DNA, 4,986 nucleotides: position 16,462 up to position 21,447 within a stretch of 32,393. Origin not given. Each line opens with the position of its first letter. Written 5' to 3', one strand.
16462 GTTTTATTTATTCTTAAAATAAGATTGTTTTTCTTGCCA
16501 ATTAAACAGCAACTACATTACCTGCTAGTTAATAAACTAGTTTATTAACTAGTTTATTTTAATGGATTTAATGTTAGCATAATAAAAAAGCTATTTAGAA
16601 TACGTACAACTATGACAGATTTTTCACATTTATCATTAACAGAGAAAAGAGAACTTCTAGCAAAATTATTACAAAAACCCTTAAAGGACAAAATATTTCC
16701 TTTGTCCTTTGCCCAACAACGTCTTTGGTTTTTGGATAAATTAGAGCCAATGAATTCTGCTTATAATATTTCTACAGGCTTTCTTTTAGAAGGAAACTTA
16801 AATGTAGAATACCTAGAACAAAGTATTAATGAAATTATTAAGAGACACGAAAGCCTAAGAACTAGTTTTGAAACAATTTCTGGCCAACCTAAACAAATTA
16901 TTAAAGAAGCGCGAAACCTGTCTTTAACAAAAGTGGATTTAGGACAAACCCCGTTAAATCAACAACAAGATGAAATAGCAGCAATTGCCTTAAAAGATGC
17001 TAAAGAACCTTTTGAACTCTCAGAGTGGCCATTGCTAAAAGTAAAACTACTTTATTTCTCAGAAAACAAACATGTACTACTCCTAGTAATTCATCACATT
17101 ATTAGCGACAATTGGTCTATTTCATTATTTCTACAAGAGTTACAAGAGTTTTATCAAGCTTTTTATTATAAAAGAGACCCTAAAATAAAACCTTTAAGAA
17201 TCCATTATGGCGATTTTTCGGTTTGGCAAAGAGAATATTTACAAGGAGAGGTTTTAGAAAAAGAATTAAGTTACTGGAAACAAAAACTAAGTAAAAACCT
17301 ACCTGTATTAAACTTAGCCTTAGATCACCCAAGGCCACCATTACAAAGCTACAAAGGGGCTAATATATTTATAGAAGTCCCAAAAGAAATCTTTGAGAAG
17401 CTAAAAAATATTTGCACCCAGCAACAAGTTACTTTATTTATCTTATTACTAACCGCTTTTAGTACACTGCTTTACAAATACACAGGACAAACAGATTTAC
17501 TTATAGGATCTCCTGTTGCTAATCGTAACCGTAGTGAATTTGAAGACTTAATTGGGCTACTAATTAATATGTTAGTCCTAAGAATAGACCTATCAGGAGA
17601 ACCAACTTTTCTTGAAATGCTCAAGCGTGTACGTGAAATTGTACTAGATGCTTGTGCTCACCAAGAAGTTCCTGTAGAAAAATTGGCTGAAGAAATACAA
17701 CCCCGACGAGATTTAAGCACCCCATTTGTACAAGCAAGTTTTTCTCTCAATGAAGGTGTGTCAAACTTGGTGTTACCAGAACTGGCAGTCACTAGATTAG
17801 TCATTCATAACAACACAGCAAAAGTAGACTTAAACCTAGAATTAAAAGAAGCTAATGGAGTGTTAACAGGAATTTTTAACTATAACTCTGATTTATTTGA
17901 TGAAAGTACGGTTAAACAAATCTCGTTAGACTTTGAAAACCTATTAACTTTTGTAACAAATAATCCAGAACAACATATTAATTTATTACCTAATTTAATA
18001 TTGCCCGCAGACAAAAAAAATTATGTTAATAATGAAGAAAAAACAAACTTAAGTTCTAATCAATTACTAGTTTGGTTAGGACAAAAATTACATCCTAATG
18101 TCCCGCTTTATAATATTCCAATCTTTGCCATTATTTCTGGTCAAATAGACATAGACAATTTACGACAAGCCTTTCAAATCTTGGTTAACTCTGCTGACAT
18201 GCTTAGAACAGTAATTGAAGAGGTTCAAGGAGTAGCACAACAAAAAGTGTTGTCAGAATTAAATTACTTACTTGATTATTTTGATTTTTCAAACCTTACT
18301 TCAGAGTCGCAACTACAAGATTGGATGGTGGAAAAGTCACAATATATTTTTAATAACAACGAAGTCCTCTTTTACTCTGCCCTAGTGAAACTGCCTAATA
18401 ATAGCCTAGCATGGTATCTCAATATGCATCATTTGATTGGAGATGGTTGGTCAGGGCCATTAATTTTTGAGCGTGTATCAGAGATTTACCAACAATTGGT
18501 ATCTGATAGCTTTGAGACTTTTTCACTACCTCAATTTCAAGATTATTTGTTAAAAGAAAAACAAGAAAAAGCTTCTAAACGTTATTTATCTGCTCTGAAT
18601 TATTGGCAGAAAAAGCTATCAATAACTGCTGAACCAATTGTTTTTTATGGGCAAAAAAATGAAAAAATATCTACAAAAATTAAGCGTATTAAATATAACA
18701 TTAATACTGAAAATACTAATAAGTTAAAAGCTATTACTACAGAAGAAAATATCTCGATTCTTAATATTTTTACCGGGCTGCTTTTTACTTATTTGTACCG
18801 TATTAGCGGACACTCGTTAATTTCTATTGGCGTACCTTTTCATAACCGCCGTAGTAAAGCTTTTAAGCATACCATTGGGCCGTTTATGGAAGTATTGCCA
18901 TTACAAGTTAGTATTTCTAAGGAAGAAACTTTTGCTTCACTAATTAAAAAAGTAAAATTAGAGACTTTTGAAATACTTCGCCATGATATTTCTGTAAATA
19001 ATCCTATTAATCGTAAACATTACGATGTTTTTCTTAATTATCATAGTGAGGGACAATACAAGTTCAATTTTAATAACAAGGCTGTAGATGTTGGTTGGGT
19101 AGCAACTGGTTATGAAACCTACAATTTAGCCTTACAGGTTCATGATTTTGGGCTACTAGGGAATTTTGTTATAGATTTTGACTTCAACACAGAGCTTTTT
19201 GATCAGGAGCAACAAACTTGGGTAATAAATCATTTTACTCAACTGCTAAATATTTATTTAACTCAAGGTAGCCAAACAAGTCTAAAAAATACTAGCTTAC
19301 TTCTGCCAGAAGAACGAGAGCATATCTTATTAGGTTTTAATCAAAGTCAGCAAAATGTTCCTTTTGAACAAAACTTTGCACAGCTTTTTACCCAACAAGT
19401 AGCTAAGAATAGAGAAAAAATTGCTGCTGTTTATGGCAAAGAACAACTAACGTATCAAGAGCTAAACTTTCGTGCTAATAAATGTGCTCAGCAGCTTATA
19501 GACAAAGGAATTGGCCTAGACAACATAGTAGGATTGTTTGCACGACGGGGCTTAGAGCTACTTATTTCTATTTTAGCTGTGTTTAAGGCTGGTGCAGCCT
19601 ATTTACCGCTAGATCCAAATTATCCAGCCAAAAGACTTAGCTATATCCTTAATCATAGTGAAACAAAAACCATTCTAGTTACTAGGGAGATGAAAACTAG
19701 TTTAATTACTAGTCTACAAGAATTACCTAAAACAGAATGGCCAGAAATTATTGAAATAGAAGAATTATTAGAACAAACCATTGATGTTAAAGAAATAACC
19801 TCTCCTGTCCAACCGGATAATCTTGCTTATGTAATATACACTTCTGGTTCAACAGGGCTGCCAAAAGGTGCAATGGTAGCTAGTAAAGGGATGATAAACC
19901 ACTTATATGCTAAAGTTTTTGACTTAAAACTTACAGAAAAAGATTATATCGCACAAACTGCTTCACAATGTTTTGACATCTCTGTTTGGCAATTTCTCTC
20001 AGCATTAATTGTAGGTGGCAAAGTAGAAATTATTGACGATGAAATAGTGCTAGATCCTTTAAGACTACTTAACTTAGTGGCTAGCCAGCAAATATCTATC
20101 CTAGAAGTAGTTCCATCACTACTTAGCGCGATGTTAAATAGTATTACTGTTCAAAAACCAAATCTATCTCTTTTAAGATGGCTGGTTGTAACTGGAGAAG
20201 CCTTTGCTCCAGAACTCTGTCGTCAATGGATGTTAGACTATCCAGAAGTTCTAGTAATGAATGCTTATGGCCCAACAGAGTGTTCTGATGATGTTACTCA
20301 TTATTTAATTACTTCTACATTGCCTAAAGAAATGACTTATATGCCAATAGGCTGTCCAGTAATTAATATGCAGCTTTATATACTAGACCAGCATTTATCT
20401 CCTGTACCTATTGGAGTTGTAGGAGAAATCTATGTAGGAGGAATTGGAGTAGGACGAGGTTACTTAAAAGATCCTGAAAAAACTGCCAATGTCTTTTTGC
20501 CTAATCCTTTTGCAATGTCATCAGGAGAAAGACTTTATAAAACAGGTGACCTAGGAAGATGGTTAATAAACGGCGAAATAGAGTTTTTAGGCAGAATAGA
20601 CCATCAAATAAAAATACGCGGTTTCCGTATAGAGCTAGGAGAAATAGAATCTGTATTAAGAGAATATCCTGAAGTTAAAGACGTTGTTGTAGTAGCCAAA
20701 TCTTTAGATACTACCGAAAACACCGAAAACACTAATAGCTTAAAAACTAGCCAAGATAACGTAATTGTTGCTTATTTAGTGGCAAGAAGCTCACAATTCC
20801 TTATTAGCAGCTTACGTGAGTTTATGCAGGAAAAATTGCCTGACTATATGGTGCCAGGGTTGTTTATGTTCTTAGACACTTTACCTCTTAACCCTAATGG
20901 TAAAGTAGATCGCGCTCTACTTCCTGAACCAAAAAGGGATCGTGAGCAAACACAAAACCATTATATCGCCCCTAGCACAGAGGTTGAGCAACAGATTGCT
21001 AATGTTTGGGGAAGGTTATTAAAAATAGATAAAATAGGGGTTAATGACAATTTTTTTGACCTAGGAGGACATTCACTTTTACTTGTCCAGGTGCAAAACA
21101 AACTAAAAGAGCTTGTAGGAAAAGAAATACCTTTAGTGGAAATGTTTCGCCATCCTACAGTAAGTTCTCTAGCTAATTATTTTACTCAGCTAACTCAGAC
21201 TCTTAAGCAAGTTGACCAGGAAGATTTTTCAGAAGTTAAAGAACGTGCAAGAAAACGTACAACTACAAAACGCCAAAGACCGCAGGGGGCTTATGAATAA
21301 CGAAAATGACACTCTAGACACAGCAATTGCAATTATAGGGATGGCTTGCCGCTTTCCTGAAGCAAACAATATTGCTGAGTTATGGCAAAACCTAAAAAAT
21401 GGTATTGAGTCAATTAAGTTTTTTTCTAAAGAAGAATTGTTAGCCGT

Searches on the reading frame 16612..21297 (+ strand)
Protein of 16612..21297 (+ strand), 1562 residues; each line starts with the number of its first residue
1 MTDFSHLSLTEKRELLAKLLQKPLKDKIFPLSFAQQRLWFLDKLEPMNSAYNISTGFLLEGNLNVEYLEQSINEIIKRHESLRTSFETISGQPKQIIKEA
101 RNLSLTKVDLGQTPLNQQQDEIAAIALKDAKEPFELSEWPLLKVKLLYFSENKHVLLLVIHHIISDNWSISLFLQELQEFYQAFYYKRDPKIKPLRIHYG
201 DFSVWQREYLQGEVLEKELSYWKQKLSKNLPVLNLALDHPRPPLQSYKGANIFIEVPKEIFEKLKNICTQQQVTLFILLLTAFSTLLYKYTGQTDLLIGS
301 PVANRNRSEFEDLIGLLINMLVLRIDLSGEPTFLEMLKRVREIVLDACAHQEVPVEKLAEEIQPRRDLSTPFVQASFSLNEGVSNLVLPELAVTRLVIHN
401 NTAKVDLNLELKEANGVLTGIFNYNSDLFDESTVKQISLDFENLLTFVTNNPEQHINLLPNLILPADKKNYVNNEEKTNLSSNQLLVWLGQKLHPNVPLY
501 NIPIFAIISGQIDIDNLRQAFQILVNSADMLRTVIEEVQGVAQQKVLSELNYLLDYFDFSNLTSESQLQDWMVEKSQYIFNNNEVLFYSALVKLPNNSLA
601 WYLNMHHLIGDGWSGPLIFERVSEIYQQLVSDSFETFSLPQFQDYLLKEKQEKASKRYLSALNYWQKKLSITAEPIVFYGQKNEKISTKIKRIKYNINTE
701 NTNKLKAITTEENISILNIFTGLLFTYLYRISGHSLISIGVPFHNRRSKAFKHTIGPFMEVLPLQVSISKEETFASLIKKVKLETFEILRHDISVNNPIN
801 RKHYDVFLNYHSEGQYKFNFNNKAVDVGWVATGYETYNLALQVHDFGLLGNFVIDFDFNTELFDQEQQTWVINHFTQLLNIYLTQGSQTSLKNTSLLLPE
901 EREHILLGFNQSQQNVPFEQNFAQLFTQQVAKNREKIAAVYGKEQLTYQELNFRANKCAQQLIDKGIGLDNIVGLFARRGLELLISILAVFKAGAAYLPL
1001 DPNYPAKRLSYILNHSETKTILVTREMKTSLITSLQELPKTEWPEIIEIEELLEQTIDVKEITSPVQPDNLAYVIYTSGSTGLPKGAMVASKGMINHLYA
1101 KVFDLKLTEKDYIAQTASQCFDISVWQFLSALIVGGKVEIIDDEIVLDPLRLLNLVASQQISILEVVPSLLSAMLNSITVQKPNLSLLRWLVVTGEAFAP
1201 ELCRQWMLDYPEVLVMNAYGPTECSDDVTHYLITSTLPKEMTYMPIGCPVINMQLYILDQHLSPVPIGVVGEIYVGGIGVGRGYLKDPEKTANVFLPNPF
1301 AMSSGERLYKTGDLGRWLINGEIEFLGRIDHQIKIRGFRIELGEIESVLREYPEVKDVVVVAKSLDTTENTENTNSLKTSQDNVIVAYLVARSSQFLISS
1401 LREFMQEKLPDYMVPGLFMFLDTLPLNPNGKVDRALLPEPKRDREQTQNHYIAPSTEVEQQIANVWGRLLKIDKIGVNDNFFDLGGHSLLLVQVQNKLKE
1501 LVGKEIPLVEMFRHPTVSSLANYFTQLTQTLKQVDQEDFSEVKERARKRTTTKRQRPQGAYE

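Call 4: search_protein_families(library=pfam, proteins=[window:16612-21297:+], max_evalue=0.001)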
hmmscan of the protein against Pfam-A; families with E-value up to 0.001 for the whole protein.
window:16612-21297:+ (1562 aa): 4 families
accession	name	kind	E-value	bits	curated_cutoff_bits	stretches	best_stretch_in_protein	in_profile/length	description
PF00668.25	Condensation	-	2.5e-167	557.7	30.6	2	27-457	3-442/456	Condensation domain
PF00501.34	AMP-binding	-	1.1e-80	271.7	29.9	1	926-1285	1-384/384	AMP-binding enzyme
PF00550.31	PP-binding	-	3.7e-15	56.4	20.8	1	1460-1523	1-66/67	Phosphopantetheine attachment site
PF13193.12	AMP-binding_C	-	1.2e-08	36.2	24.5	1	1344-1431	1-76/76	AMP-binding enzyme C-terminal domain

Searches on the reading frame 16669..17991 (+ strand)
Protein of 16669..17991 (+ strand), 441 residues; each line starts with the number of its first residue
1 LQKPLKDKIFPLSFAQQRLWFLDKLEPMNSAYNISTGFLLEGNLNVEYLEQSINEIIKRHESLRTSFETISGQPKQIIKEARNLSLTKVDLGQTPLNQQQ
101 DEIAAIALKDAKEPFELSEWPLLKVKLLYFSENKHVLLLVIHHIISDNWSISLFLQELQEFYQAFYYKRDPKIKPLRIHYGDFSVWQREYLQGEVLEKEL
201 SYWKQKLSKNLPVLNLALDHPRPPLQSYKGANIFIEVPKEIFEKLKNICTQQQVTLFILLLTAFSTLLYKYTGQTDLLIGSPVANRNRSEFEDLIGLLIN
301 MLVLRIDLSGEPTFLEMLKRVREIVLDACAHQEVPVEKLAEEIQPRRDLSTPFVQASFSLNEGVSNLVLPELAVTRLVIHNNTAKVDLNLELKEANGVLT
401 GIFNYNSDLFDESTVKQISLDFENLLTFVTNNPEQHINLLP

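Call 92: search_solved_structures(query=window:16669-17991:+, max_evalue=1e-15)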
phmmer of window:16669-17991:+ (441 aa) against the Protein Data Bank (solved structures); distinct sequences matched with E-value up to 1e-15: 42.
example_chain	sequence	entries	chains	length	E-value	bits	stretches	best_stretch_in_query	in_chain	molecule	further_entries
6p1j_A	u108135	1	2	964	4.5e-87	295.8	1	10-426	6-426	Txo2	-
6oyf_A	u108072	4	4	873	5.3e-80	272.5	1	11-427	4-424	Txo1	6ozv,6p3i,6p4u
5u89_A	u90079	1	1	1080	5.6e-76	259.3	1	10-437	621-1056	Amino acid adenylation domain protein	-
2jgp_A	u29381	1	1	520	2.4e-72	247.3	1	6-435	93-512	TYROCIDINE SYNTHETASE 3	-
8xjz_C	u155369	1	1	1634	6.6e-60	206.3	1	8-437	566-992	Peptide synthetase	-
8z0q_C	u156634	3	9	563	8.3e-60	206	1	10-433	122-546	Special condensation domain in NRPS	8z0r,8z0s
8qnf_A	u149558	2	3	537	4.9e-59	203.5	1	9-434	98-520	Condensation domain TomBC from the Tomaymycin non-ribosomal peptide synthetase | Tomaymycin non-ribosomal peptide synthetase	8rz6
8fx6_A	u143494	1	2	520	2.4e-56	194.6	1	12-426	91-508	PCP-C didomain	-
7kvw_A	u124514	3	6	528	2.4e-56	194.6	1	12-427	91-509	PCP-C didomain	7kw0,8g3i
8fx7_A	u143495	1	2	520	2.2e-55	191.5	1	12-426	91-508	PCP-C didomain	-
7kw2_A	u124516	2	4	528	2.2e-55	191.5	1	12-427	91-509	PCP-C didomain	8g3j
4zxh_A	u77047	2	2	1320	1.4e-41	145.9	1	12-437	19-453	ABBFA_003403 | Tyrocidine synthetase 3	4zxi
6mfw_A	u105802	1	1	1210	4.2e-41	144.4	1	11-437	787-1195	Linear gramicidin synthase subunit A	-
9meh_A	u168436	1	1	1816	8.7e-41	143.3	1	11-437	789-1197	Linear gramicidin synthase subunit A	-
9be3_A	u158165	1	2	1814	8.8e-41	143.3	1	11-437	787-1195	Linear gramicidin synthase subunit A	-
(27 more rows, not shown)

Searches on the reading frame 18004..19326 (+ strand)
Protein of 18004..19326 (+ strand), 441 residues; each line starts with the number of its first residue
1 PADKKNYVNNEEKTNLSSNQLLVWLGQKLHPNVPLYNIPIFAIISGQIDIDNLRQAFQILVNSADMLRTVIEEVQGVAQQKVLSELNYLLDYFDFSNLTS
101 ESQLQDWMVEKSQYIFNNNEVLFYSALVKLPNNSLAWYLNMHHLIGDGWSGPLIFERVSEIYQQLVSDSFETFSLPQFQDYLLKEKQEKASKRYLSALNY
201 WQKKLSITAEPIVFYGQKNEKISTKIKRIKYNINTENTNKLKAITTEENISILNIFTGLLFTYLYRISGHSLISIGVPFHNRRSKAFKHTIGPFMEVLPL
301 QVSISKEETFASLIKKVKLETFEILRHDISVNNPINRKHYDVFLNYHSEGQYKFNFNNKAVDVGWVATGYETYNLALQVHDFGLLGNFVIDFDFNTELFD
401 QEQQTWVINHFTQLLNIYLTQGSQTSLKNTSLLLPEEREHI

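Call 93: search_solved_structures(query=window:18004-19326:+, max_evalue=1e-8)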
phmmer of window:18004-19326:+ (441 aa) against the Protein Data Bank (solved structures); distinct sequences matched with E-value up to 1e-8: 36.
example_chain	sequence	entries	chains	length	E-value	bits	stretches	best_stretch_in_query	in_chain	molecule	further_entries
8xjz_C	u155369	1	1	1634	2.3e-22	82.8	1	16-328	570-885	Peptide synthetase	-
7c1k_A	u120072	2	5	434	3.4e-21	78.9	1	16-330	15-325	Non-ribosomal peptide synthetase modules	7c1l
7c1h_A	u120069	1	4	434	6.4e-21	78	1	16-330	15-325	Non-ribosomal peptide synthetase modules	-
9rde_A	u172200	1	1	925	7.5e-20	74.5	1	45-332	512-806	Bacitracin synthase 3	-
7c1p_A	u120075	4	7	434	1.1e-19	73.9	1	16-330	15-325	Non-ribosomal peptide synthetase modules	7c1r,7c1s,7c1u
5u89_A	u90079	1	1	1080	4.6e-19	71.9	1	13-439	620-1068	Amino acid adenylation domain protein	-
8hlk_A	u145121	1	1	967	9.8e-18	67.5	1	31-324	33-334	Microcystin synthetase B (Fragment)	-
8f7h_A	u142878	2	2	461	7.9e-17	64.5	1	29-327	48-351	Surfactin synthetase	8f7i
8f7f_A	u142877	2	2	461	1.8e-16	63.4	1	29-327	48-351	Surfactin synthetase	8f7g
2vsq_A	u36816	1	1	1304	2.7e-15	59.5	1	29-327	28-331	SURFACTIN SYNTHETASE SUBUNIT 3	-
6oyf_A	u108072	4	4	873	3.1e-13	52.7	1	21-322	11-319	Txo1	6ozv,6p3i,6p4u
5ja1_A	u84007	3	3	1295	8e-13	51.3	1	20-328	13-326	Enterobactin synthase component F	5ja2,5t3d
9x2c_A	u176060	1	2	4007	1e-12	51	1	24-325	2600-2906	PKS-NRPS hybrid synthetase psoA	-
8fx6_A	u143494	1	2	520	1.6e-12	50.3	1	16-324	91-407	PCP-C didomain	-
7kvw_A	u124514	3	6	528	1.7e-12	50.3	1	16-324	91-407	PCP-C didomain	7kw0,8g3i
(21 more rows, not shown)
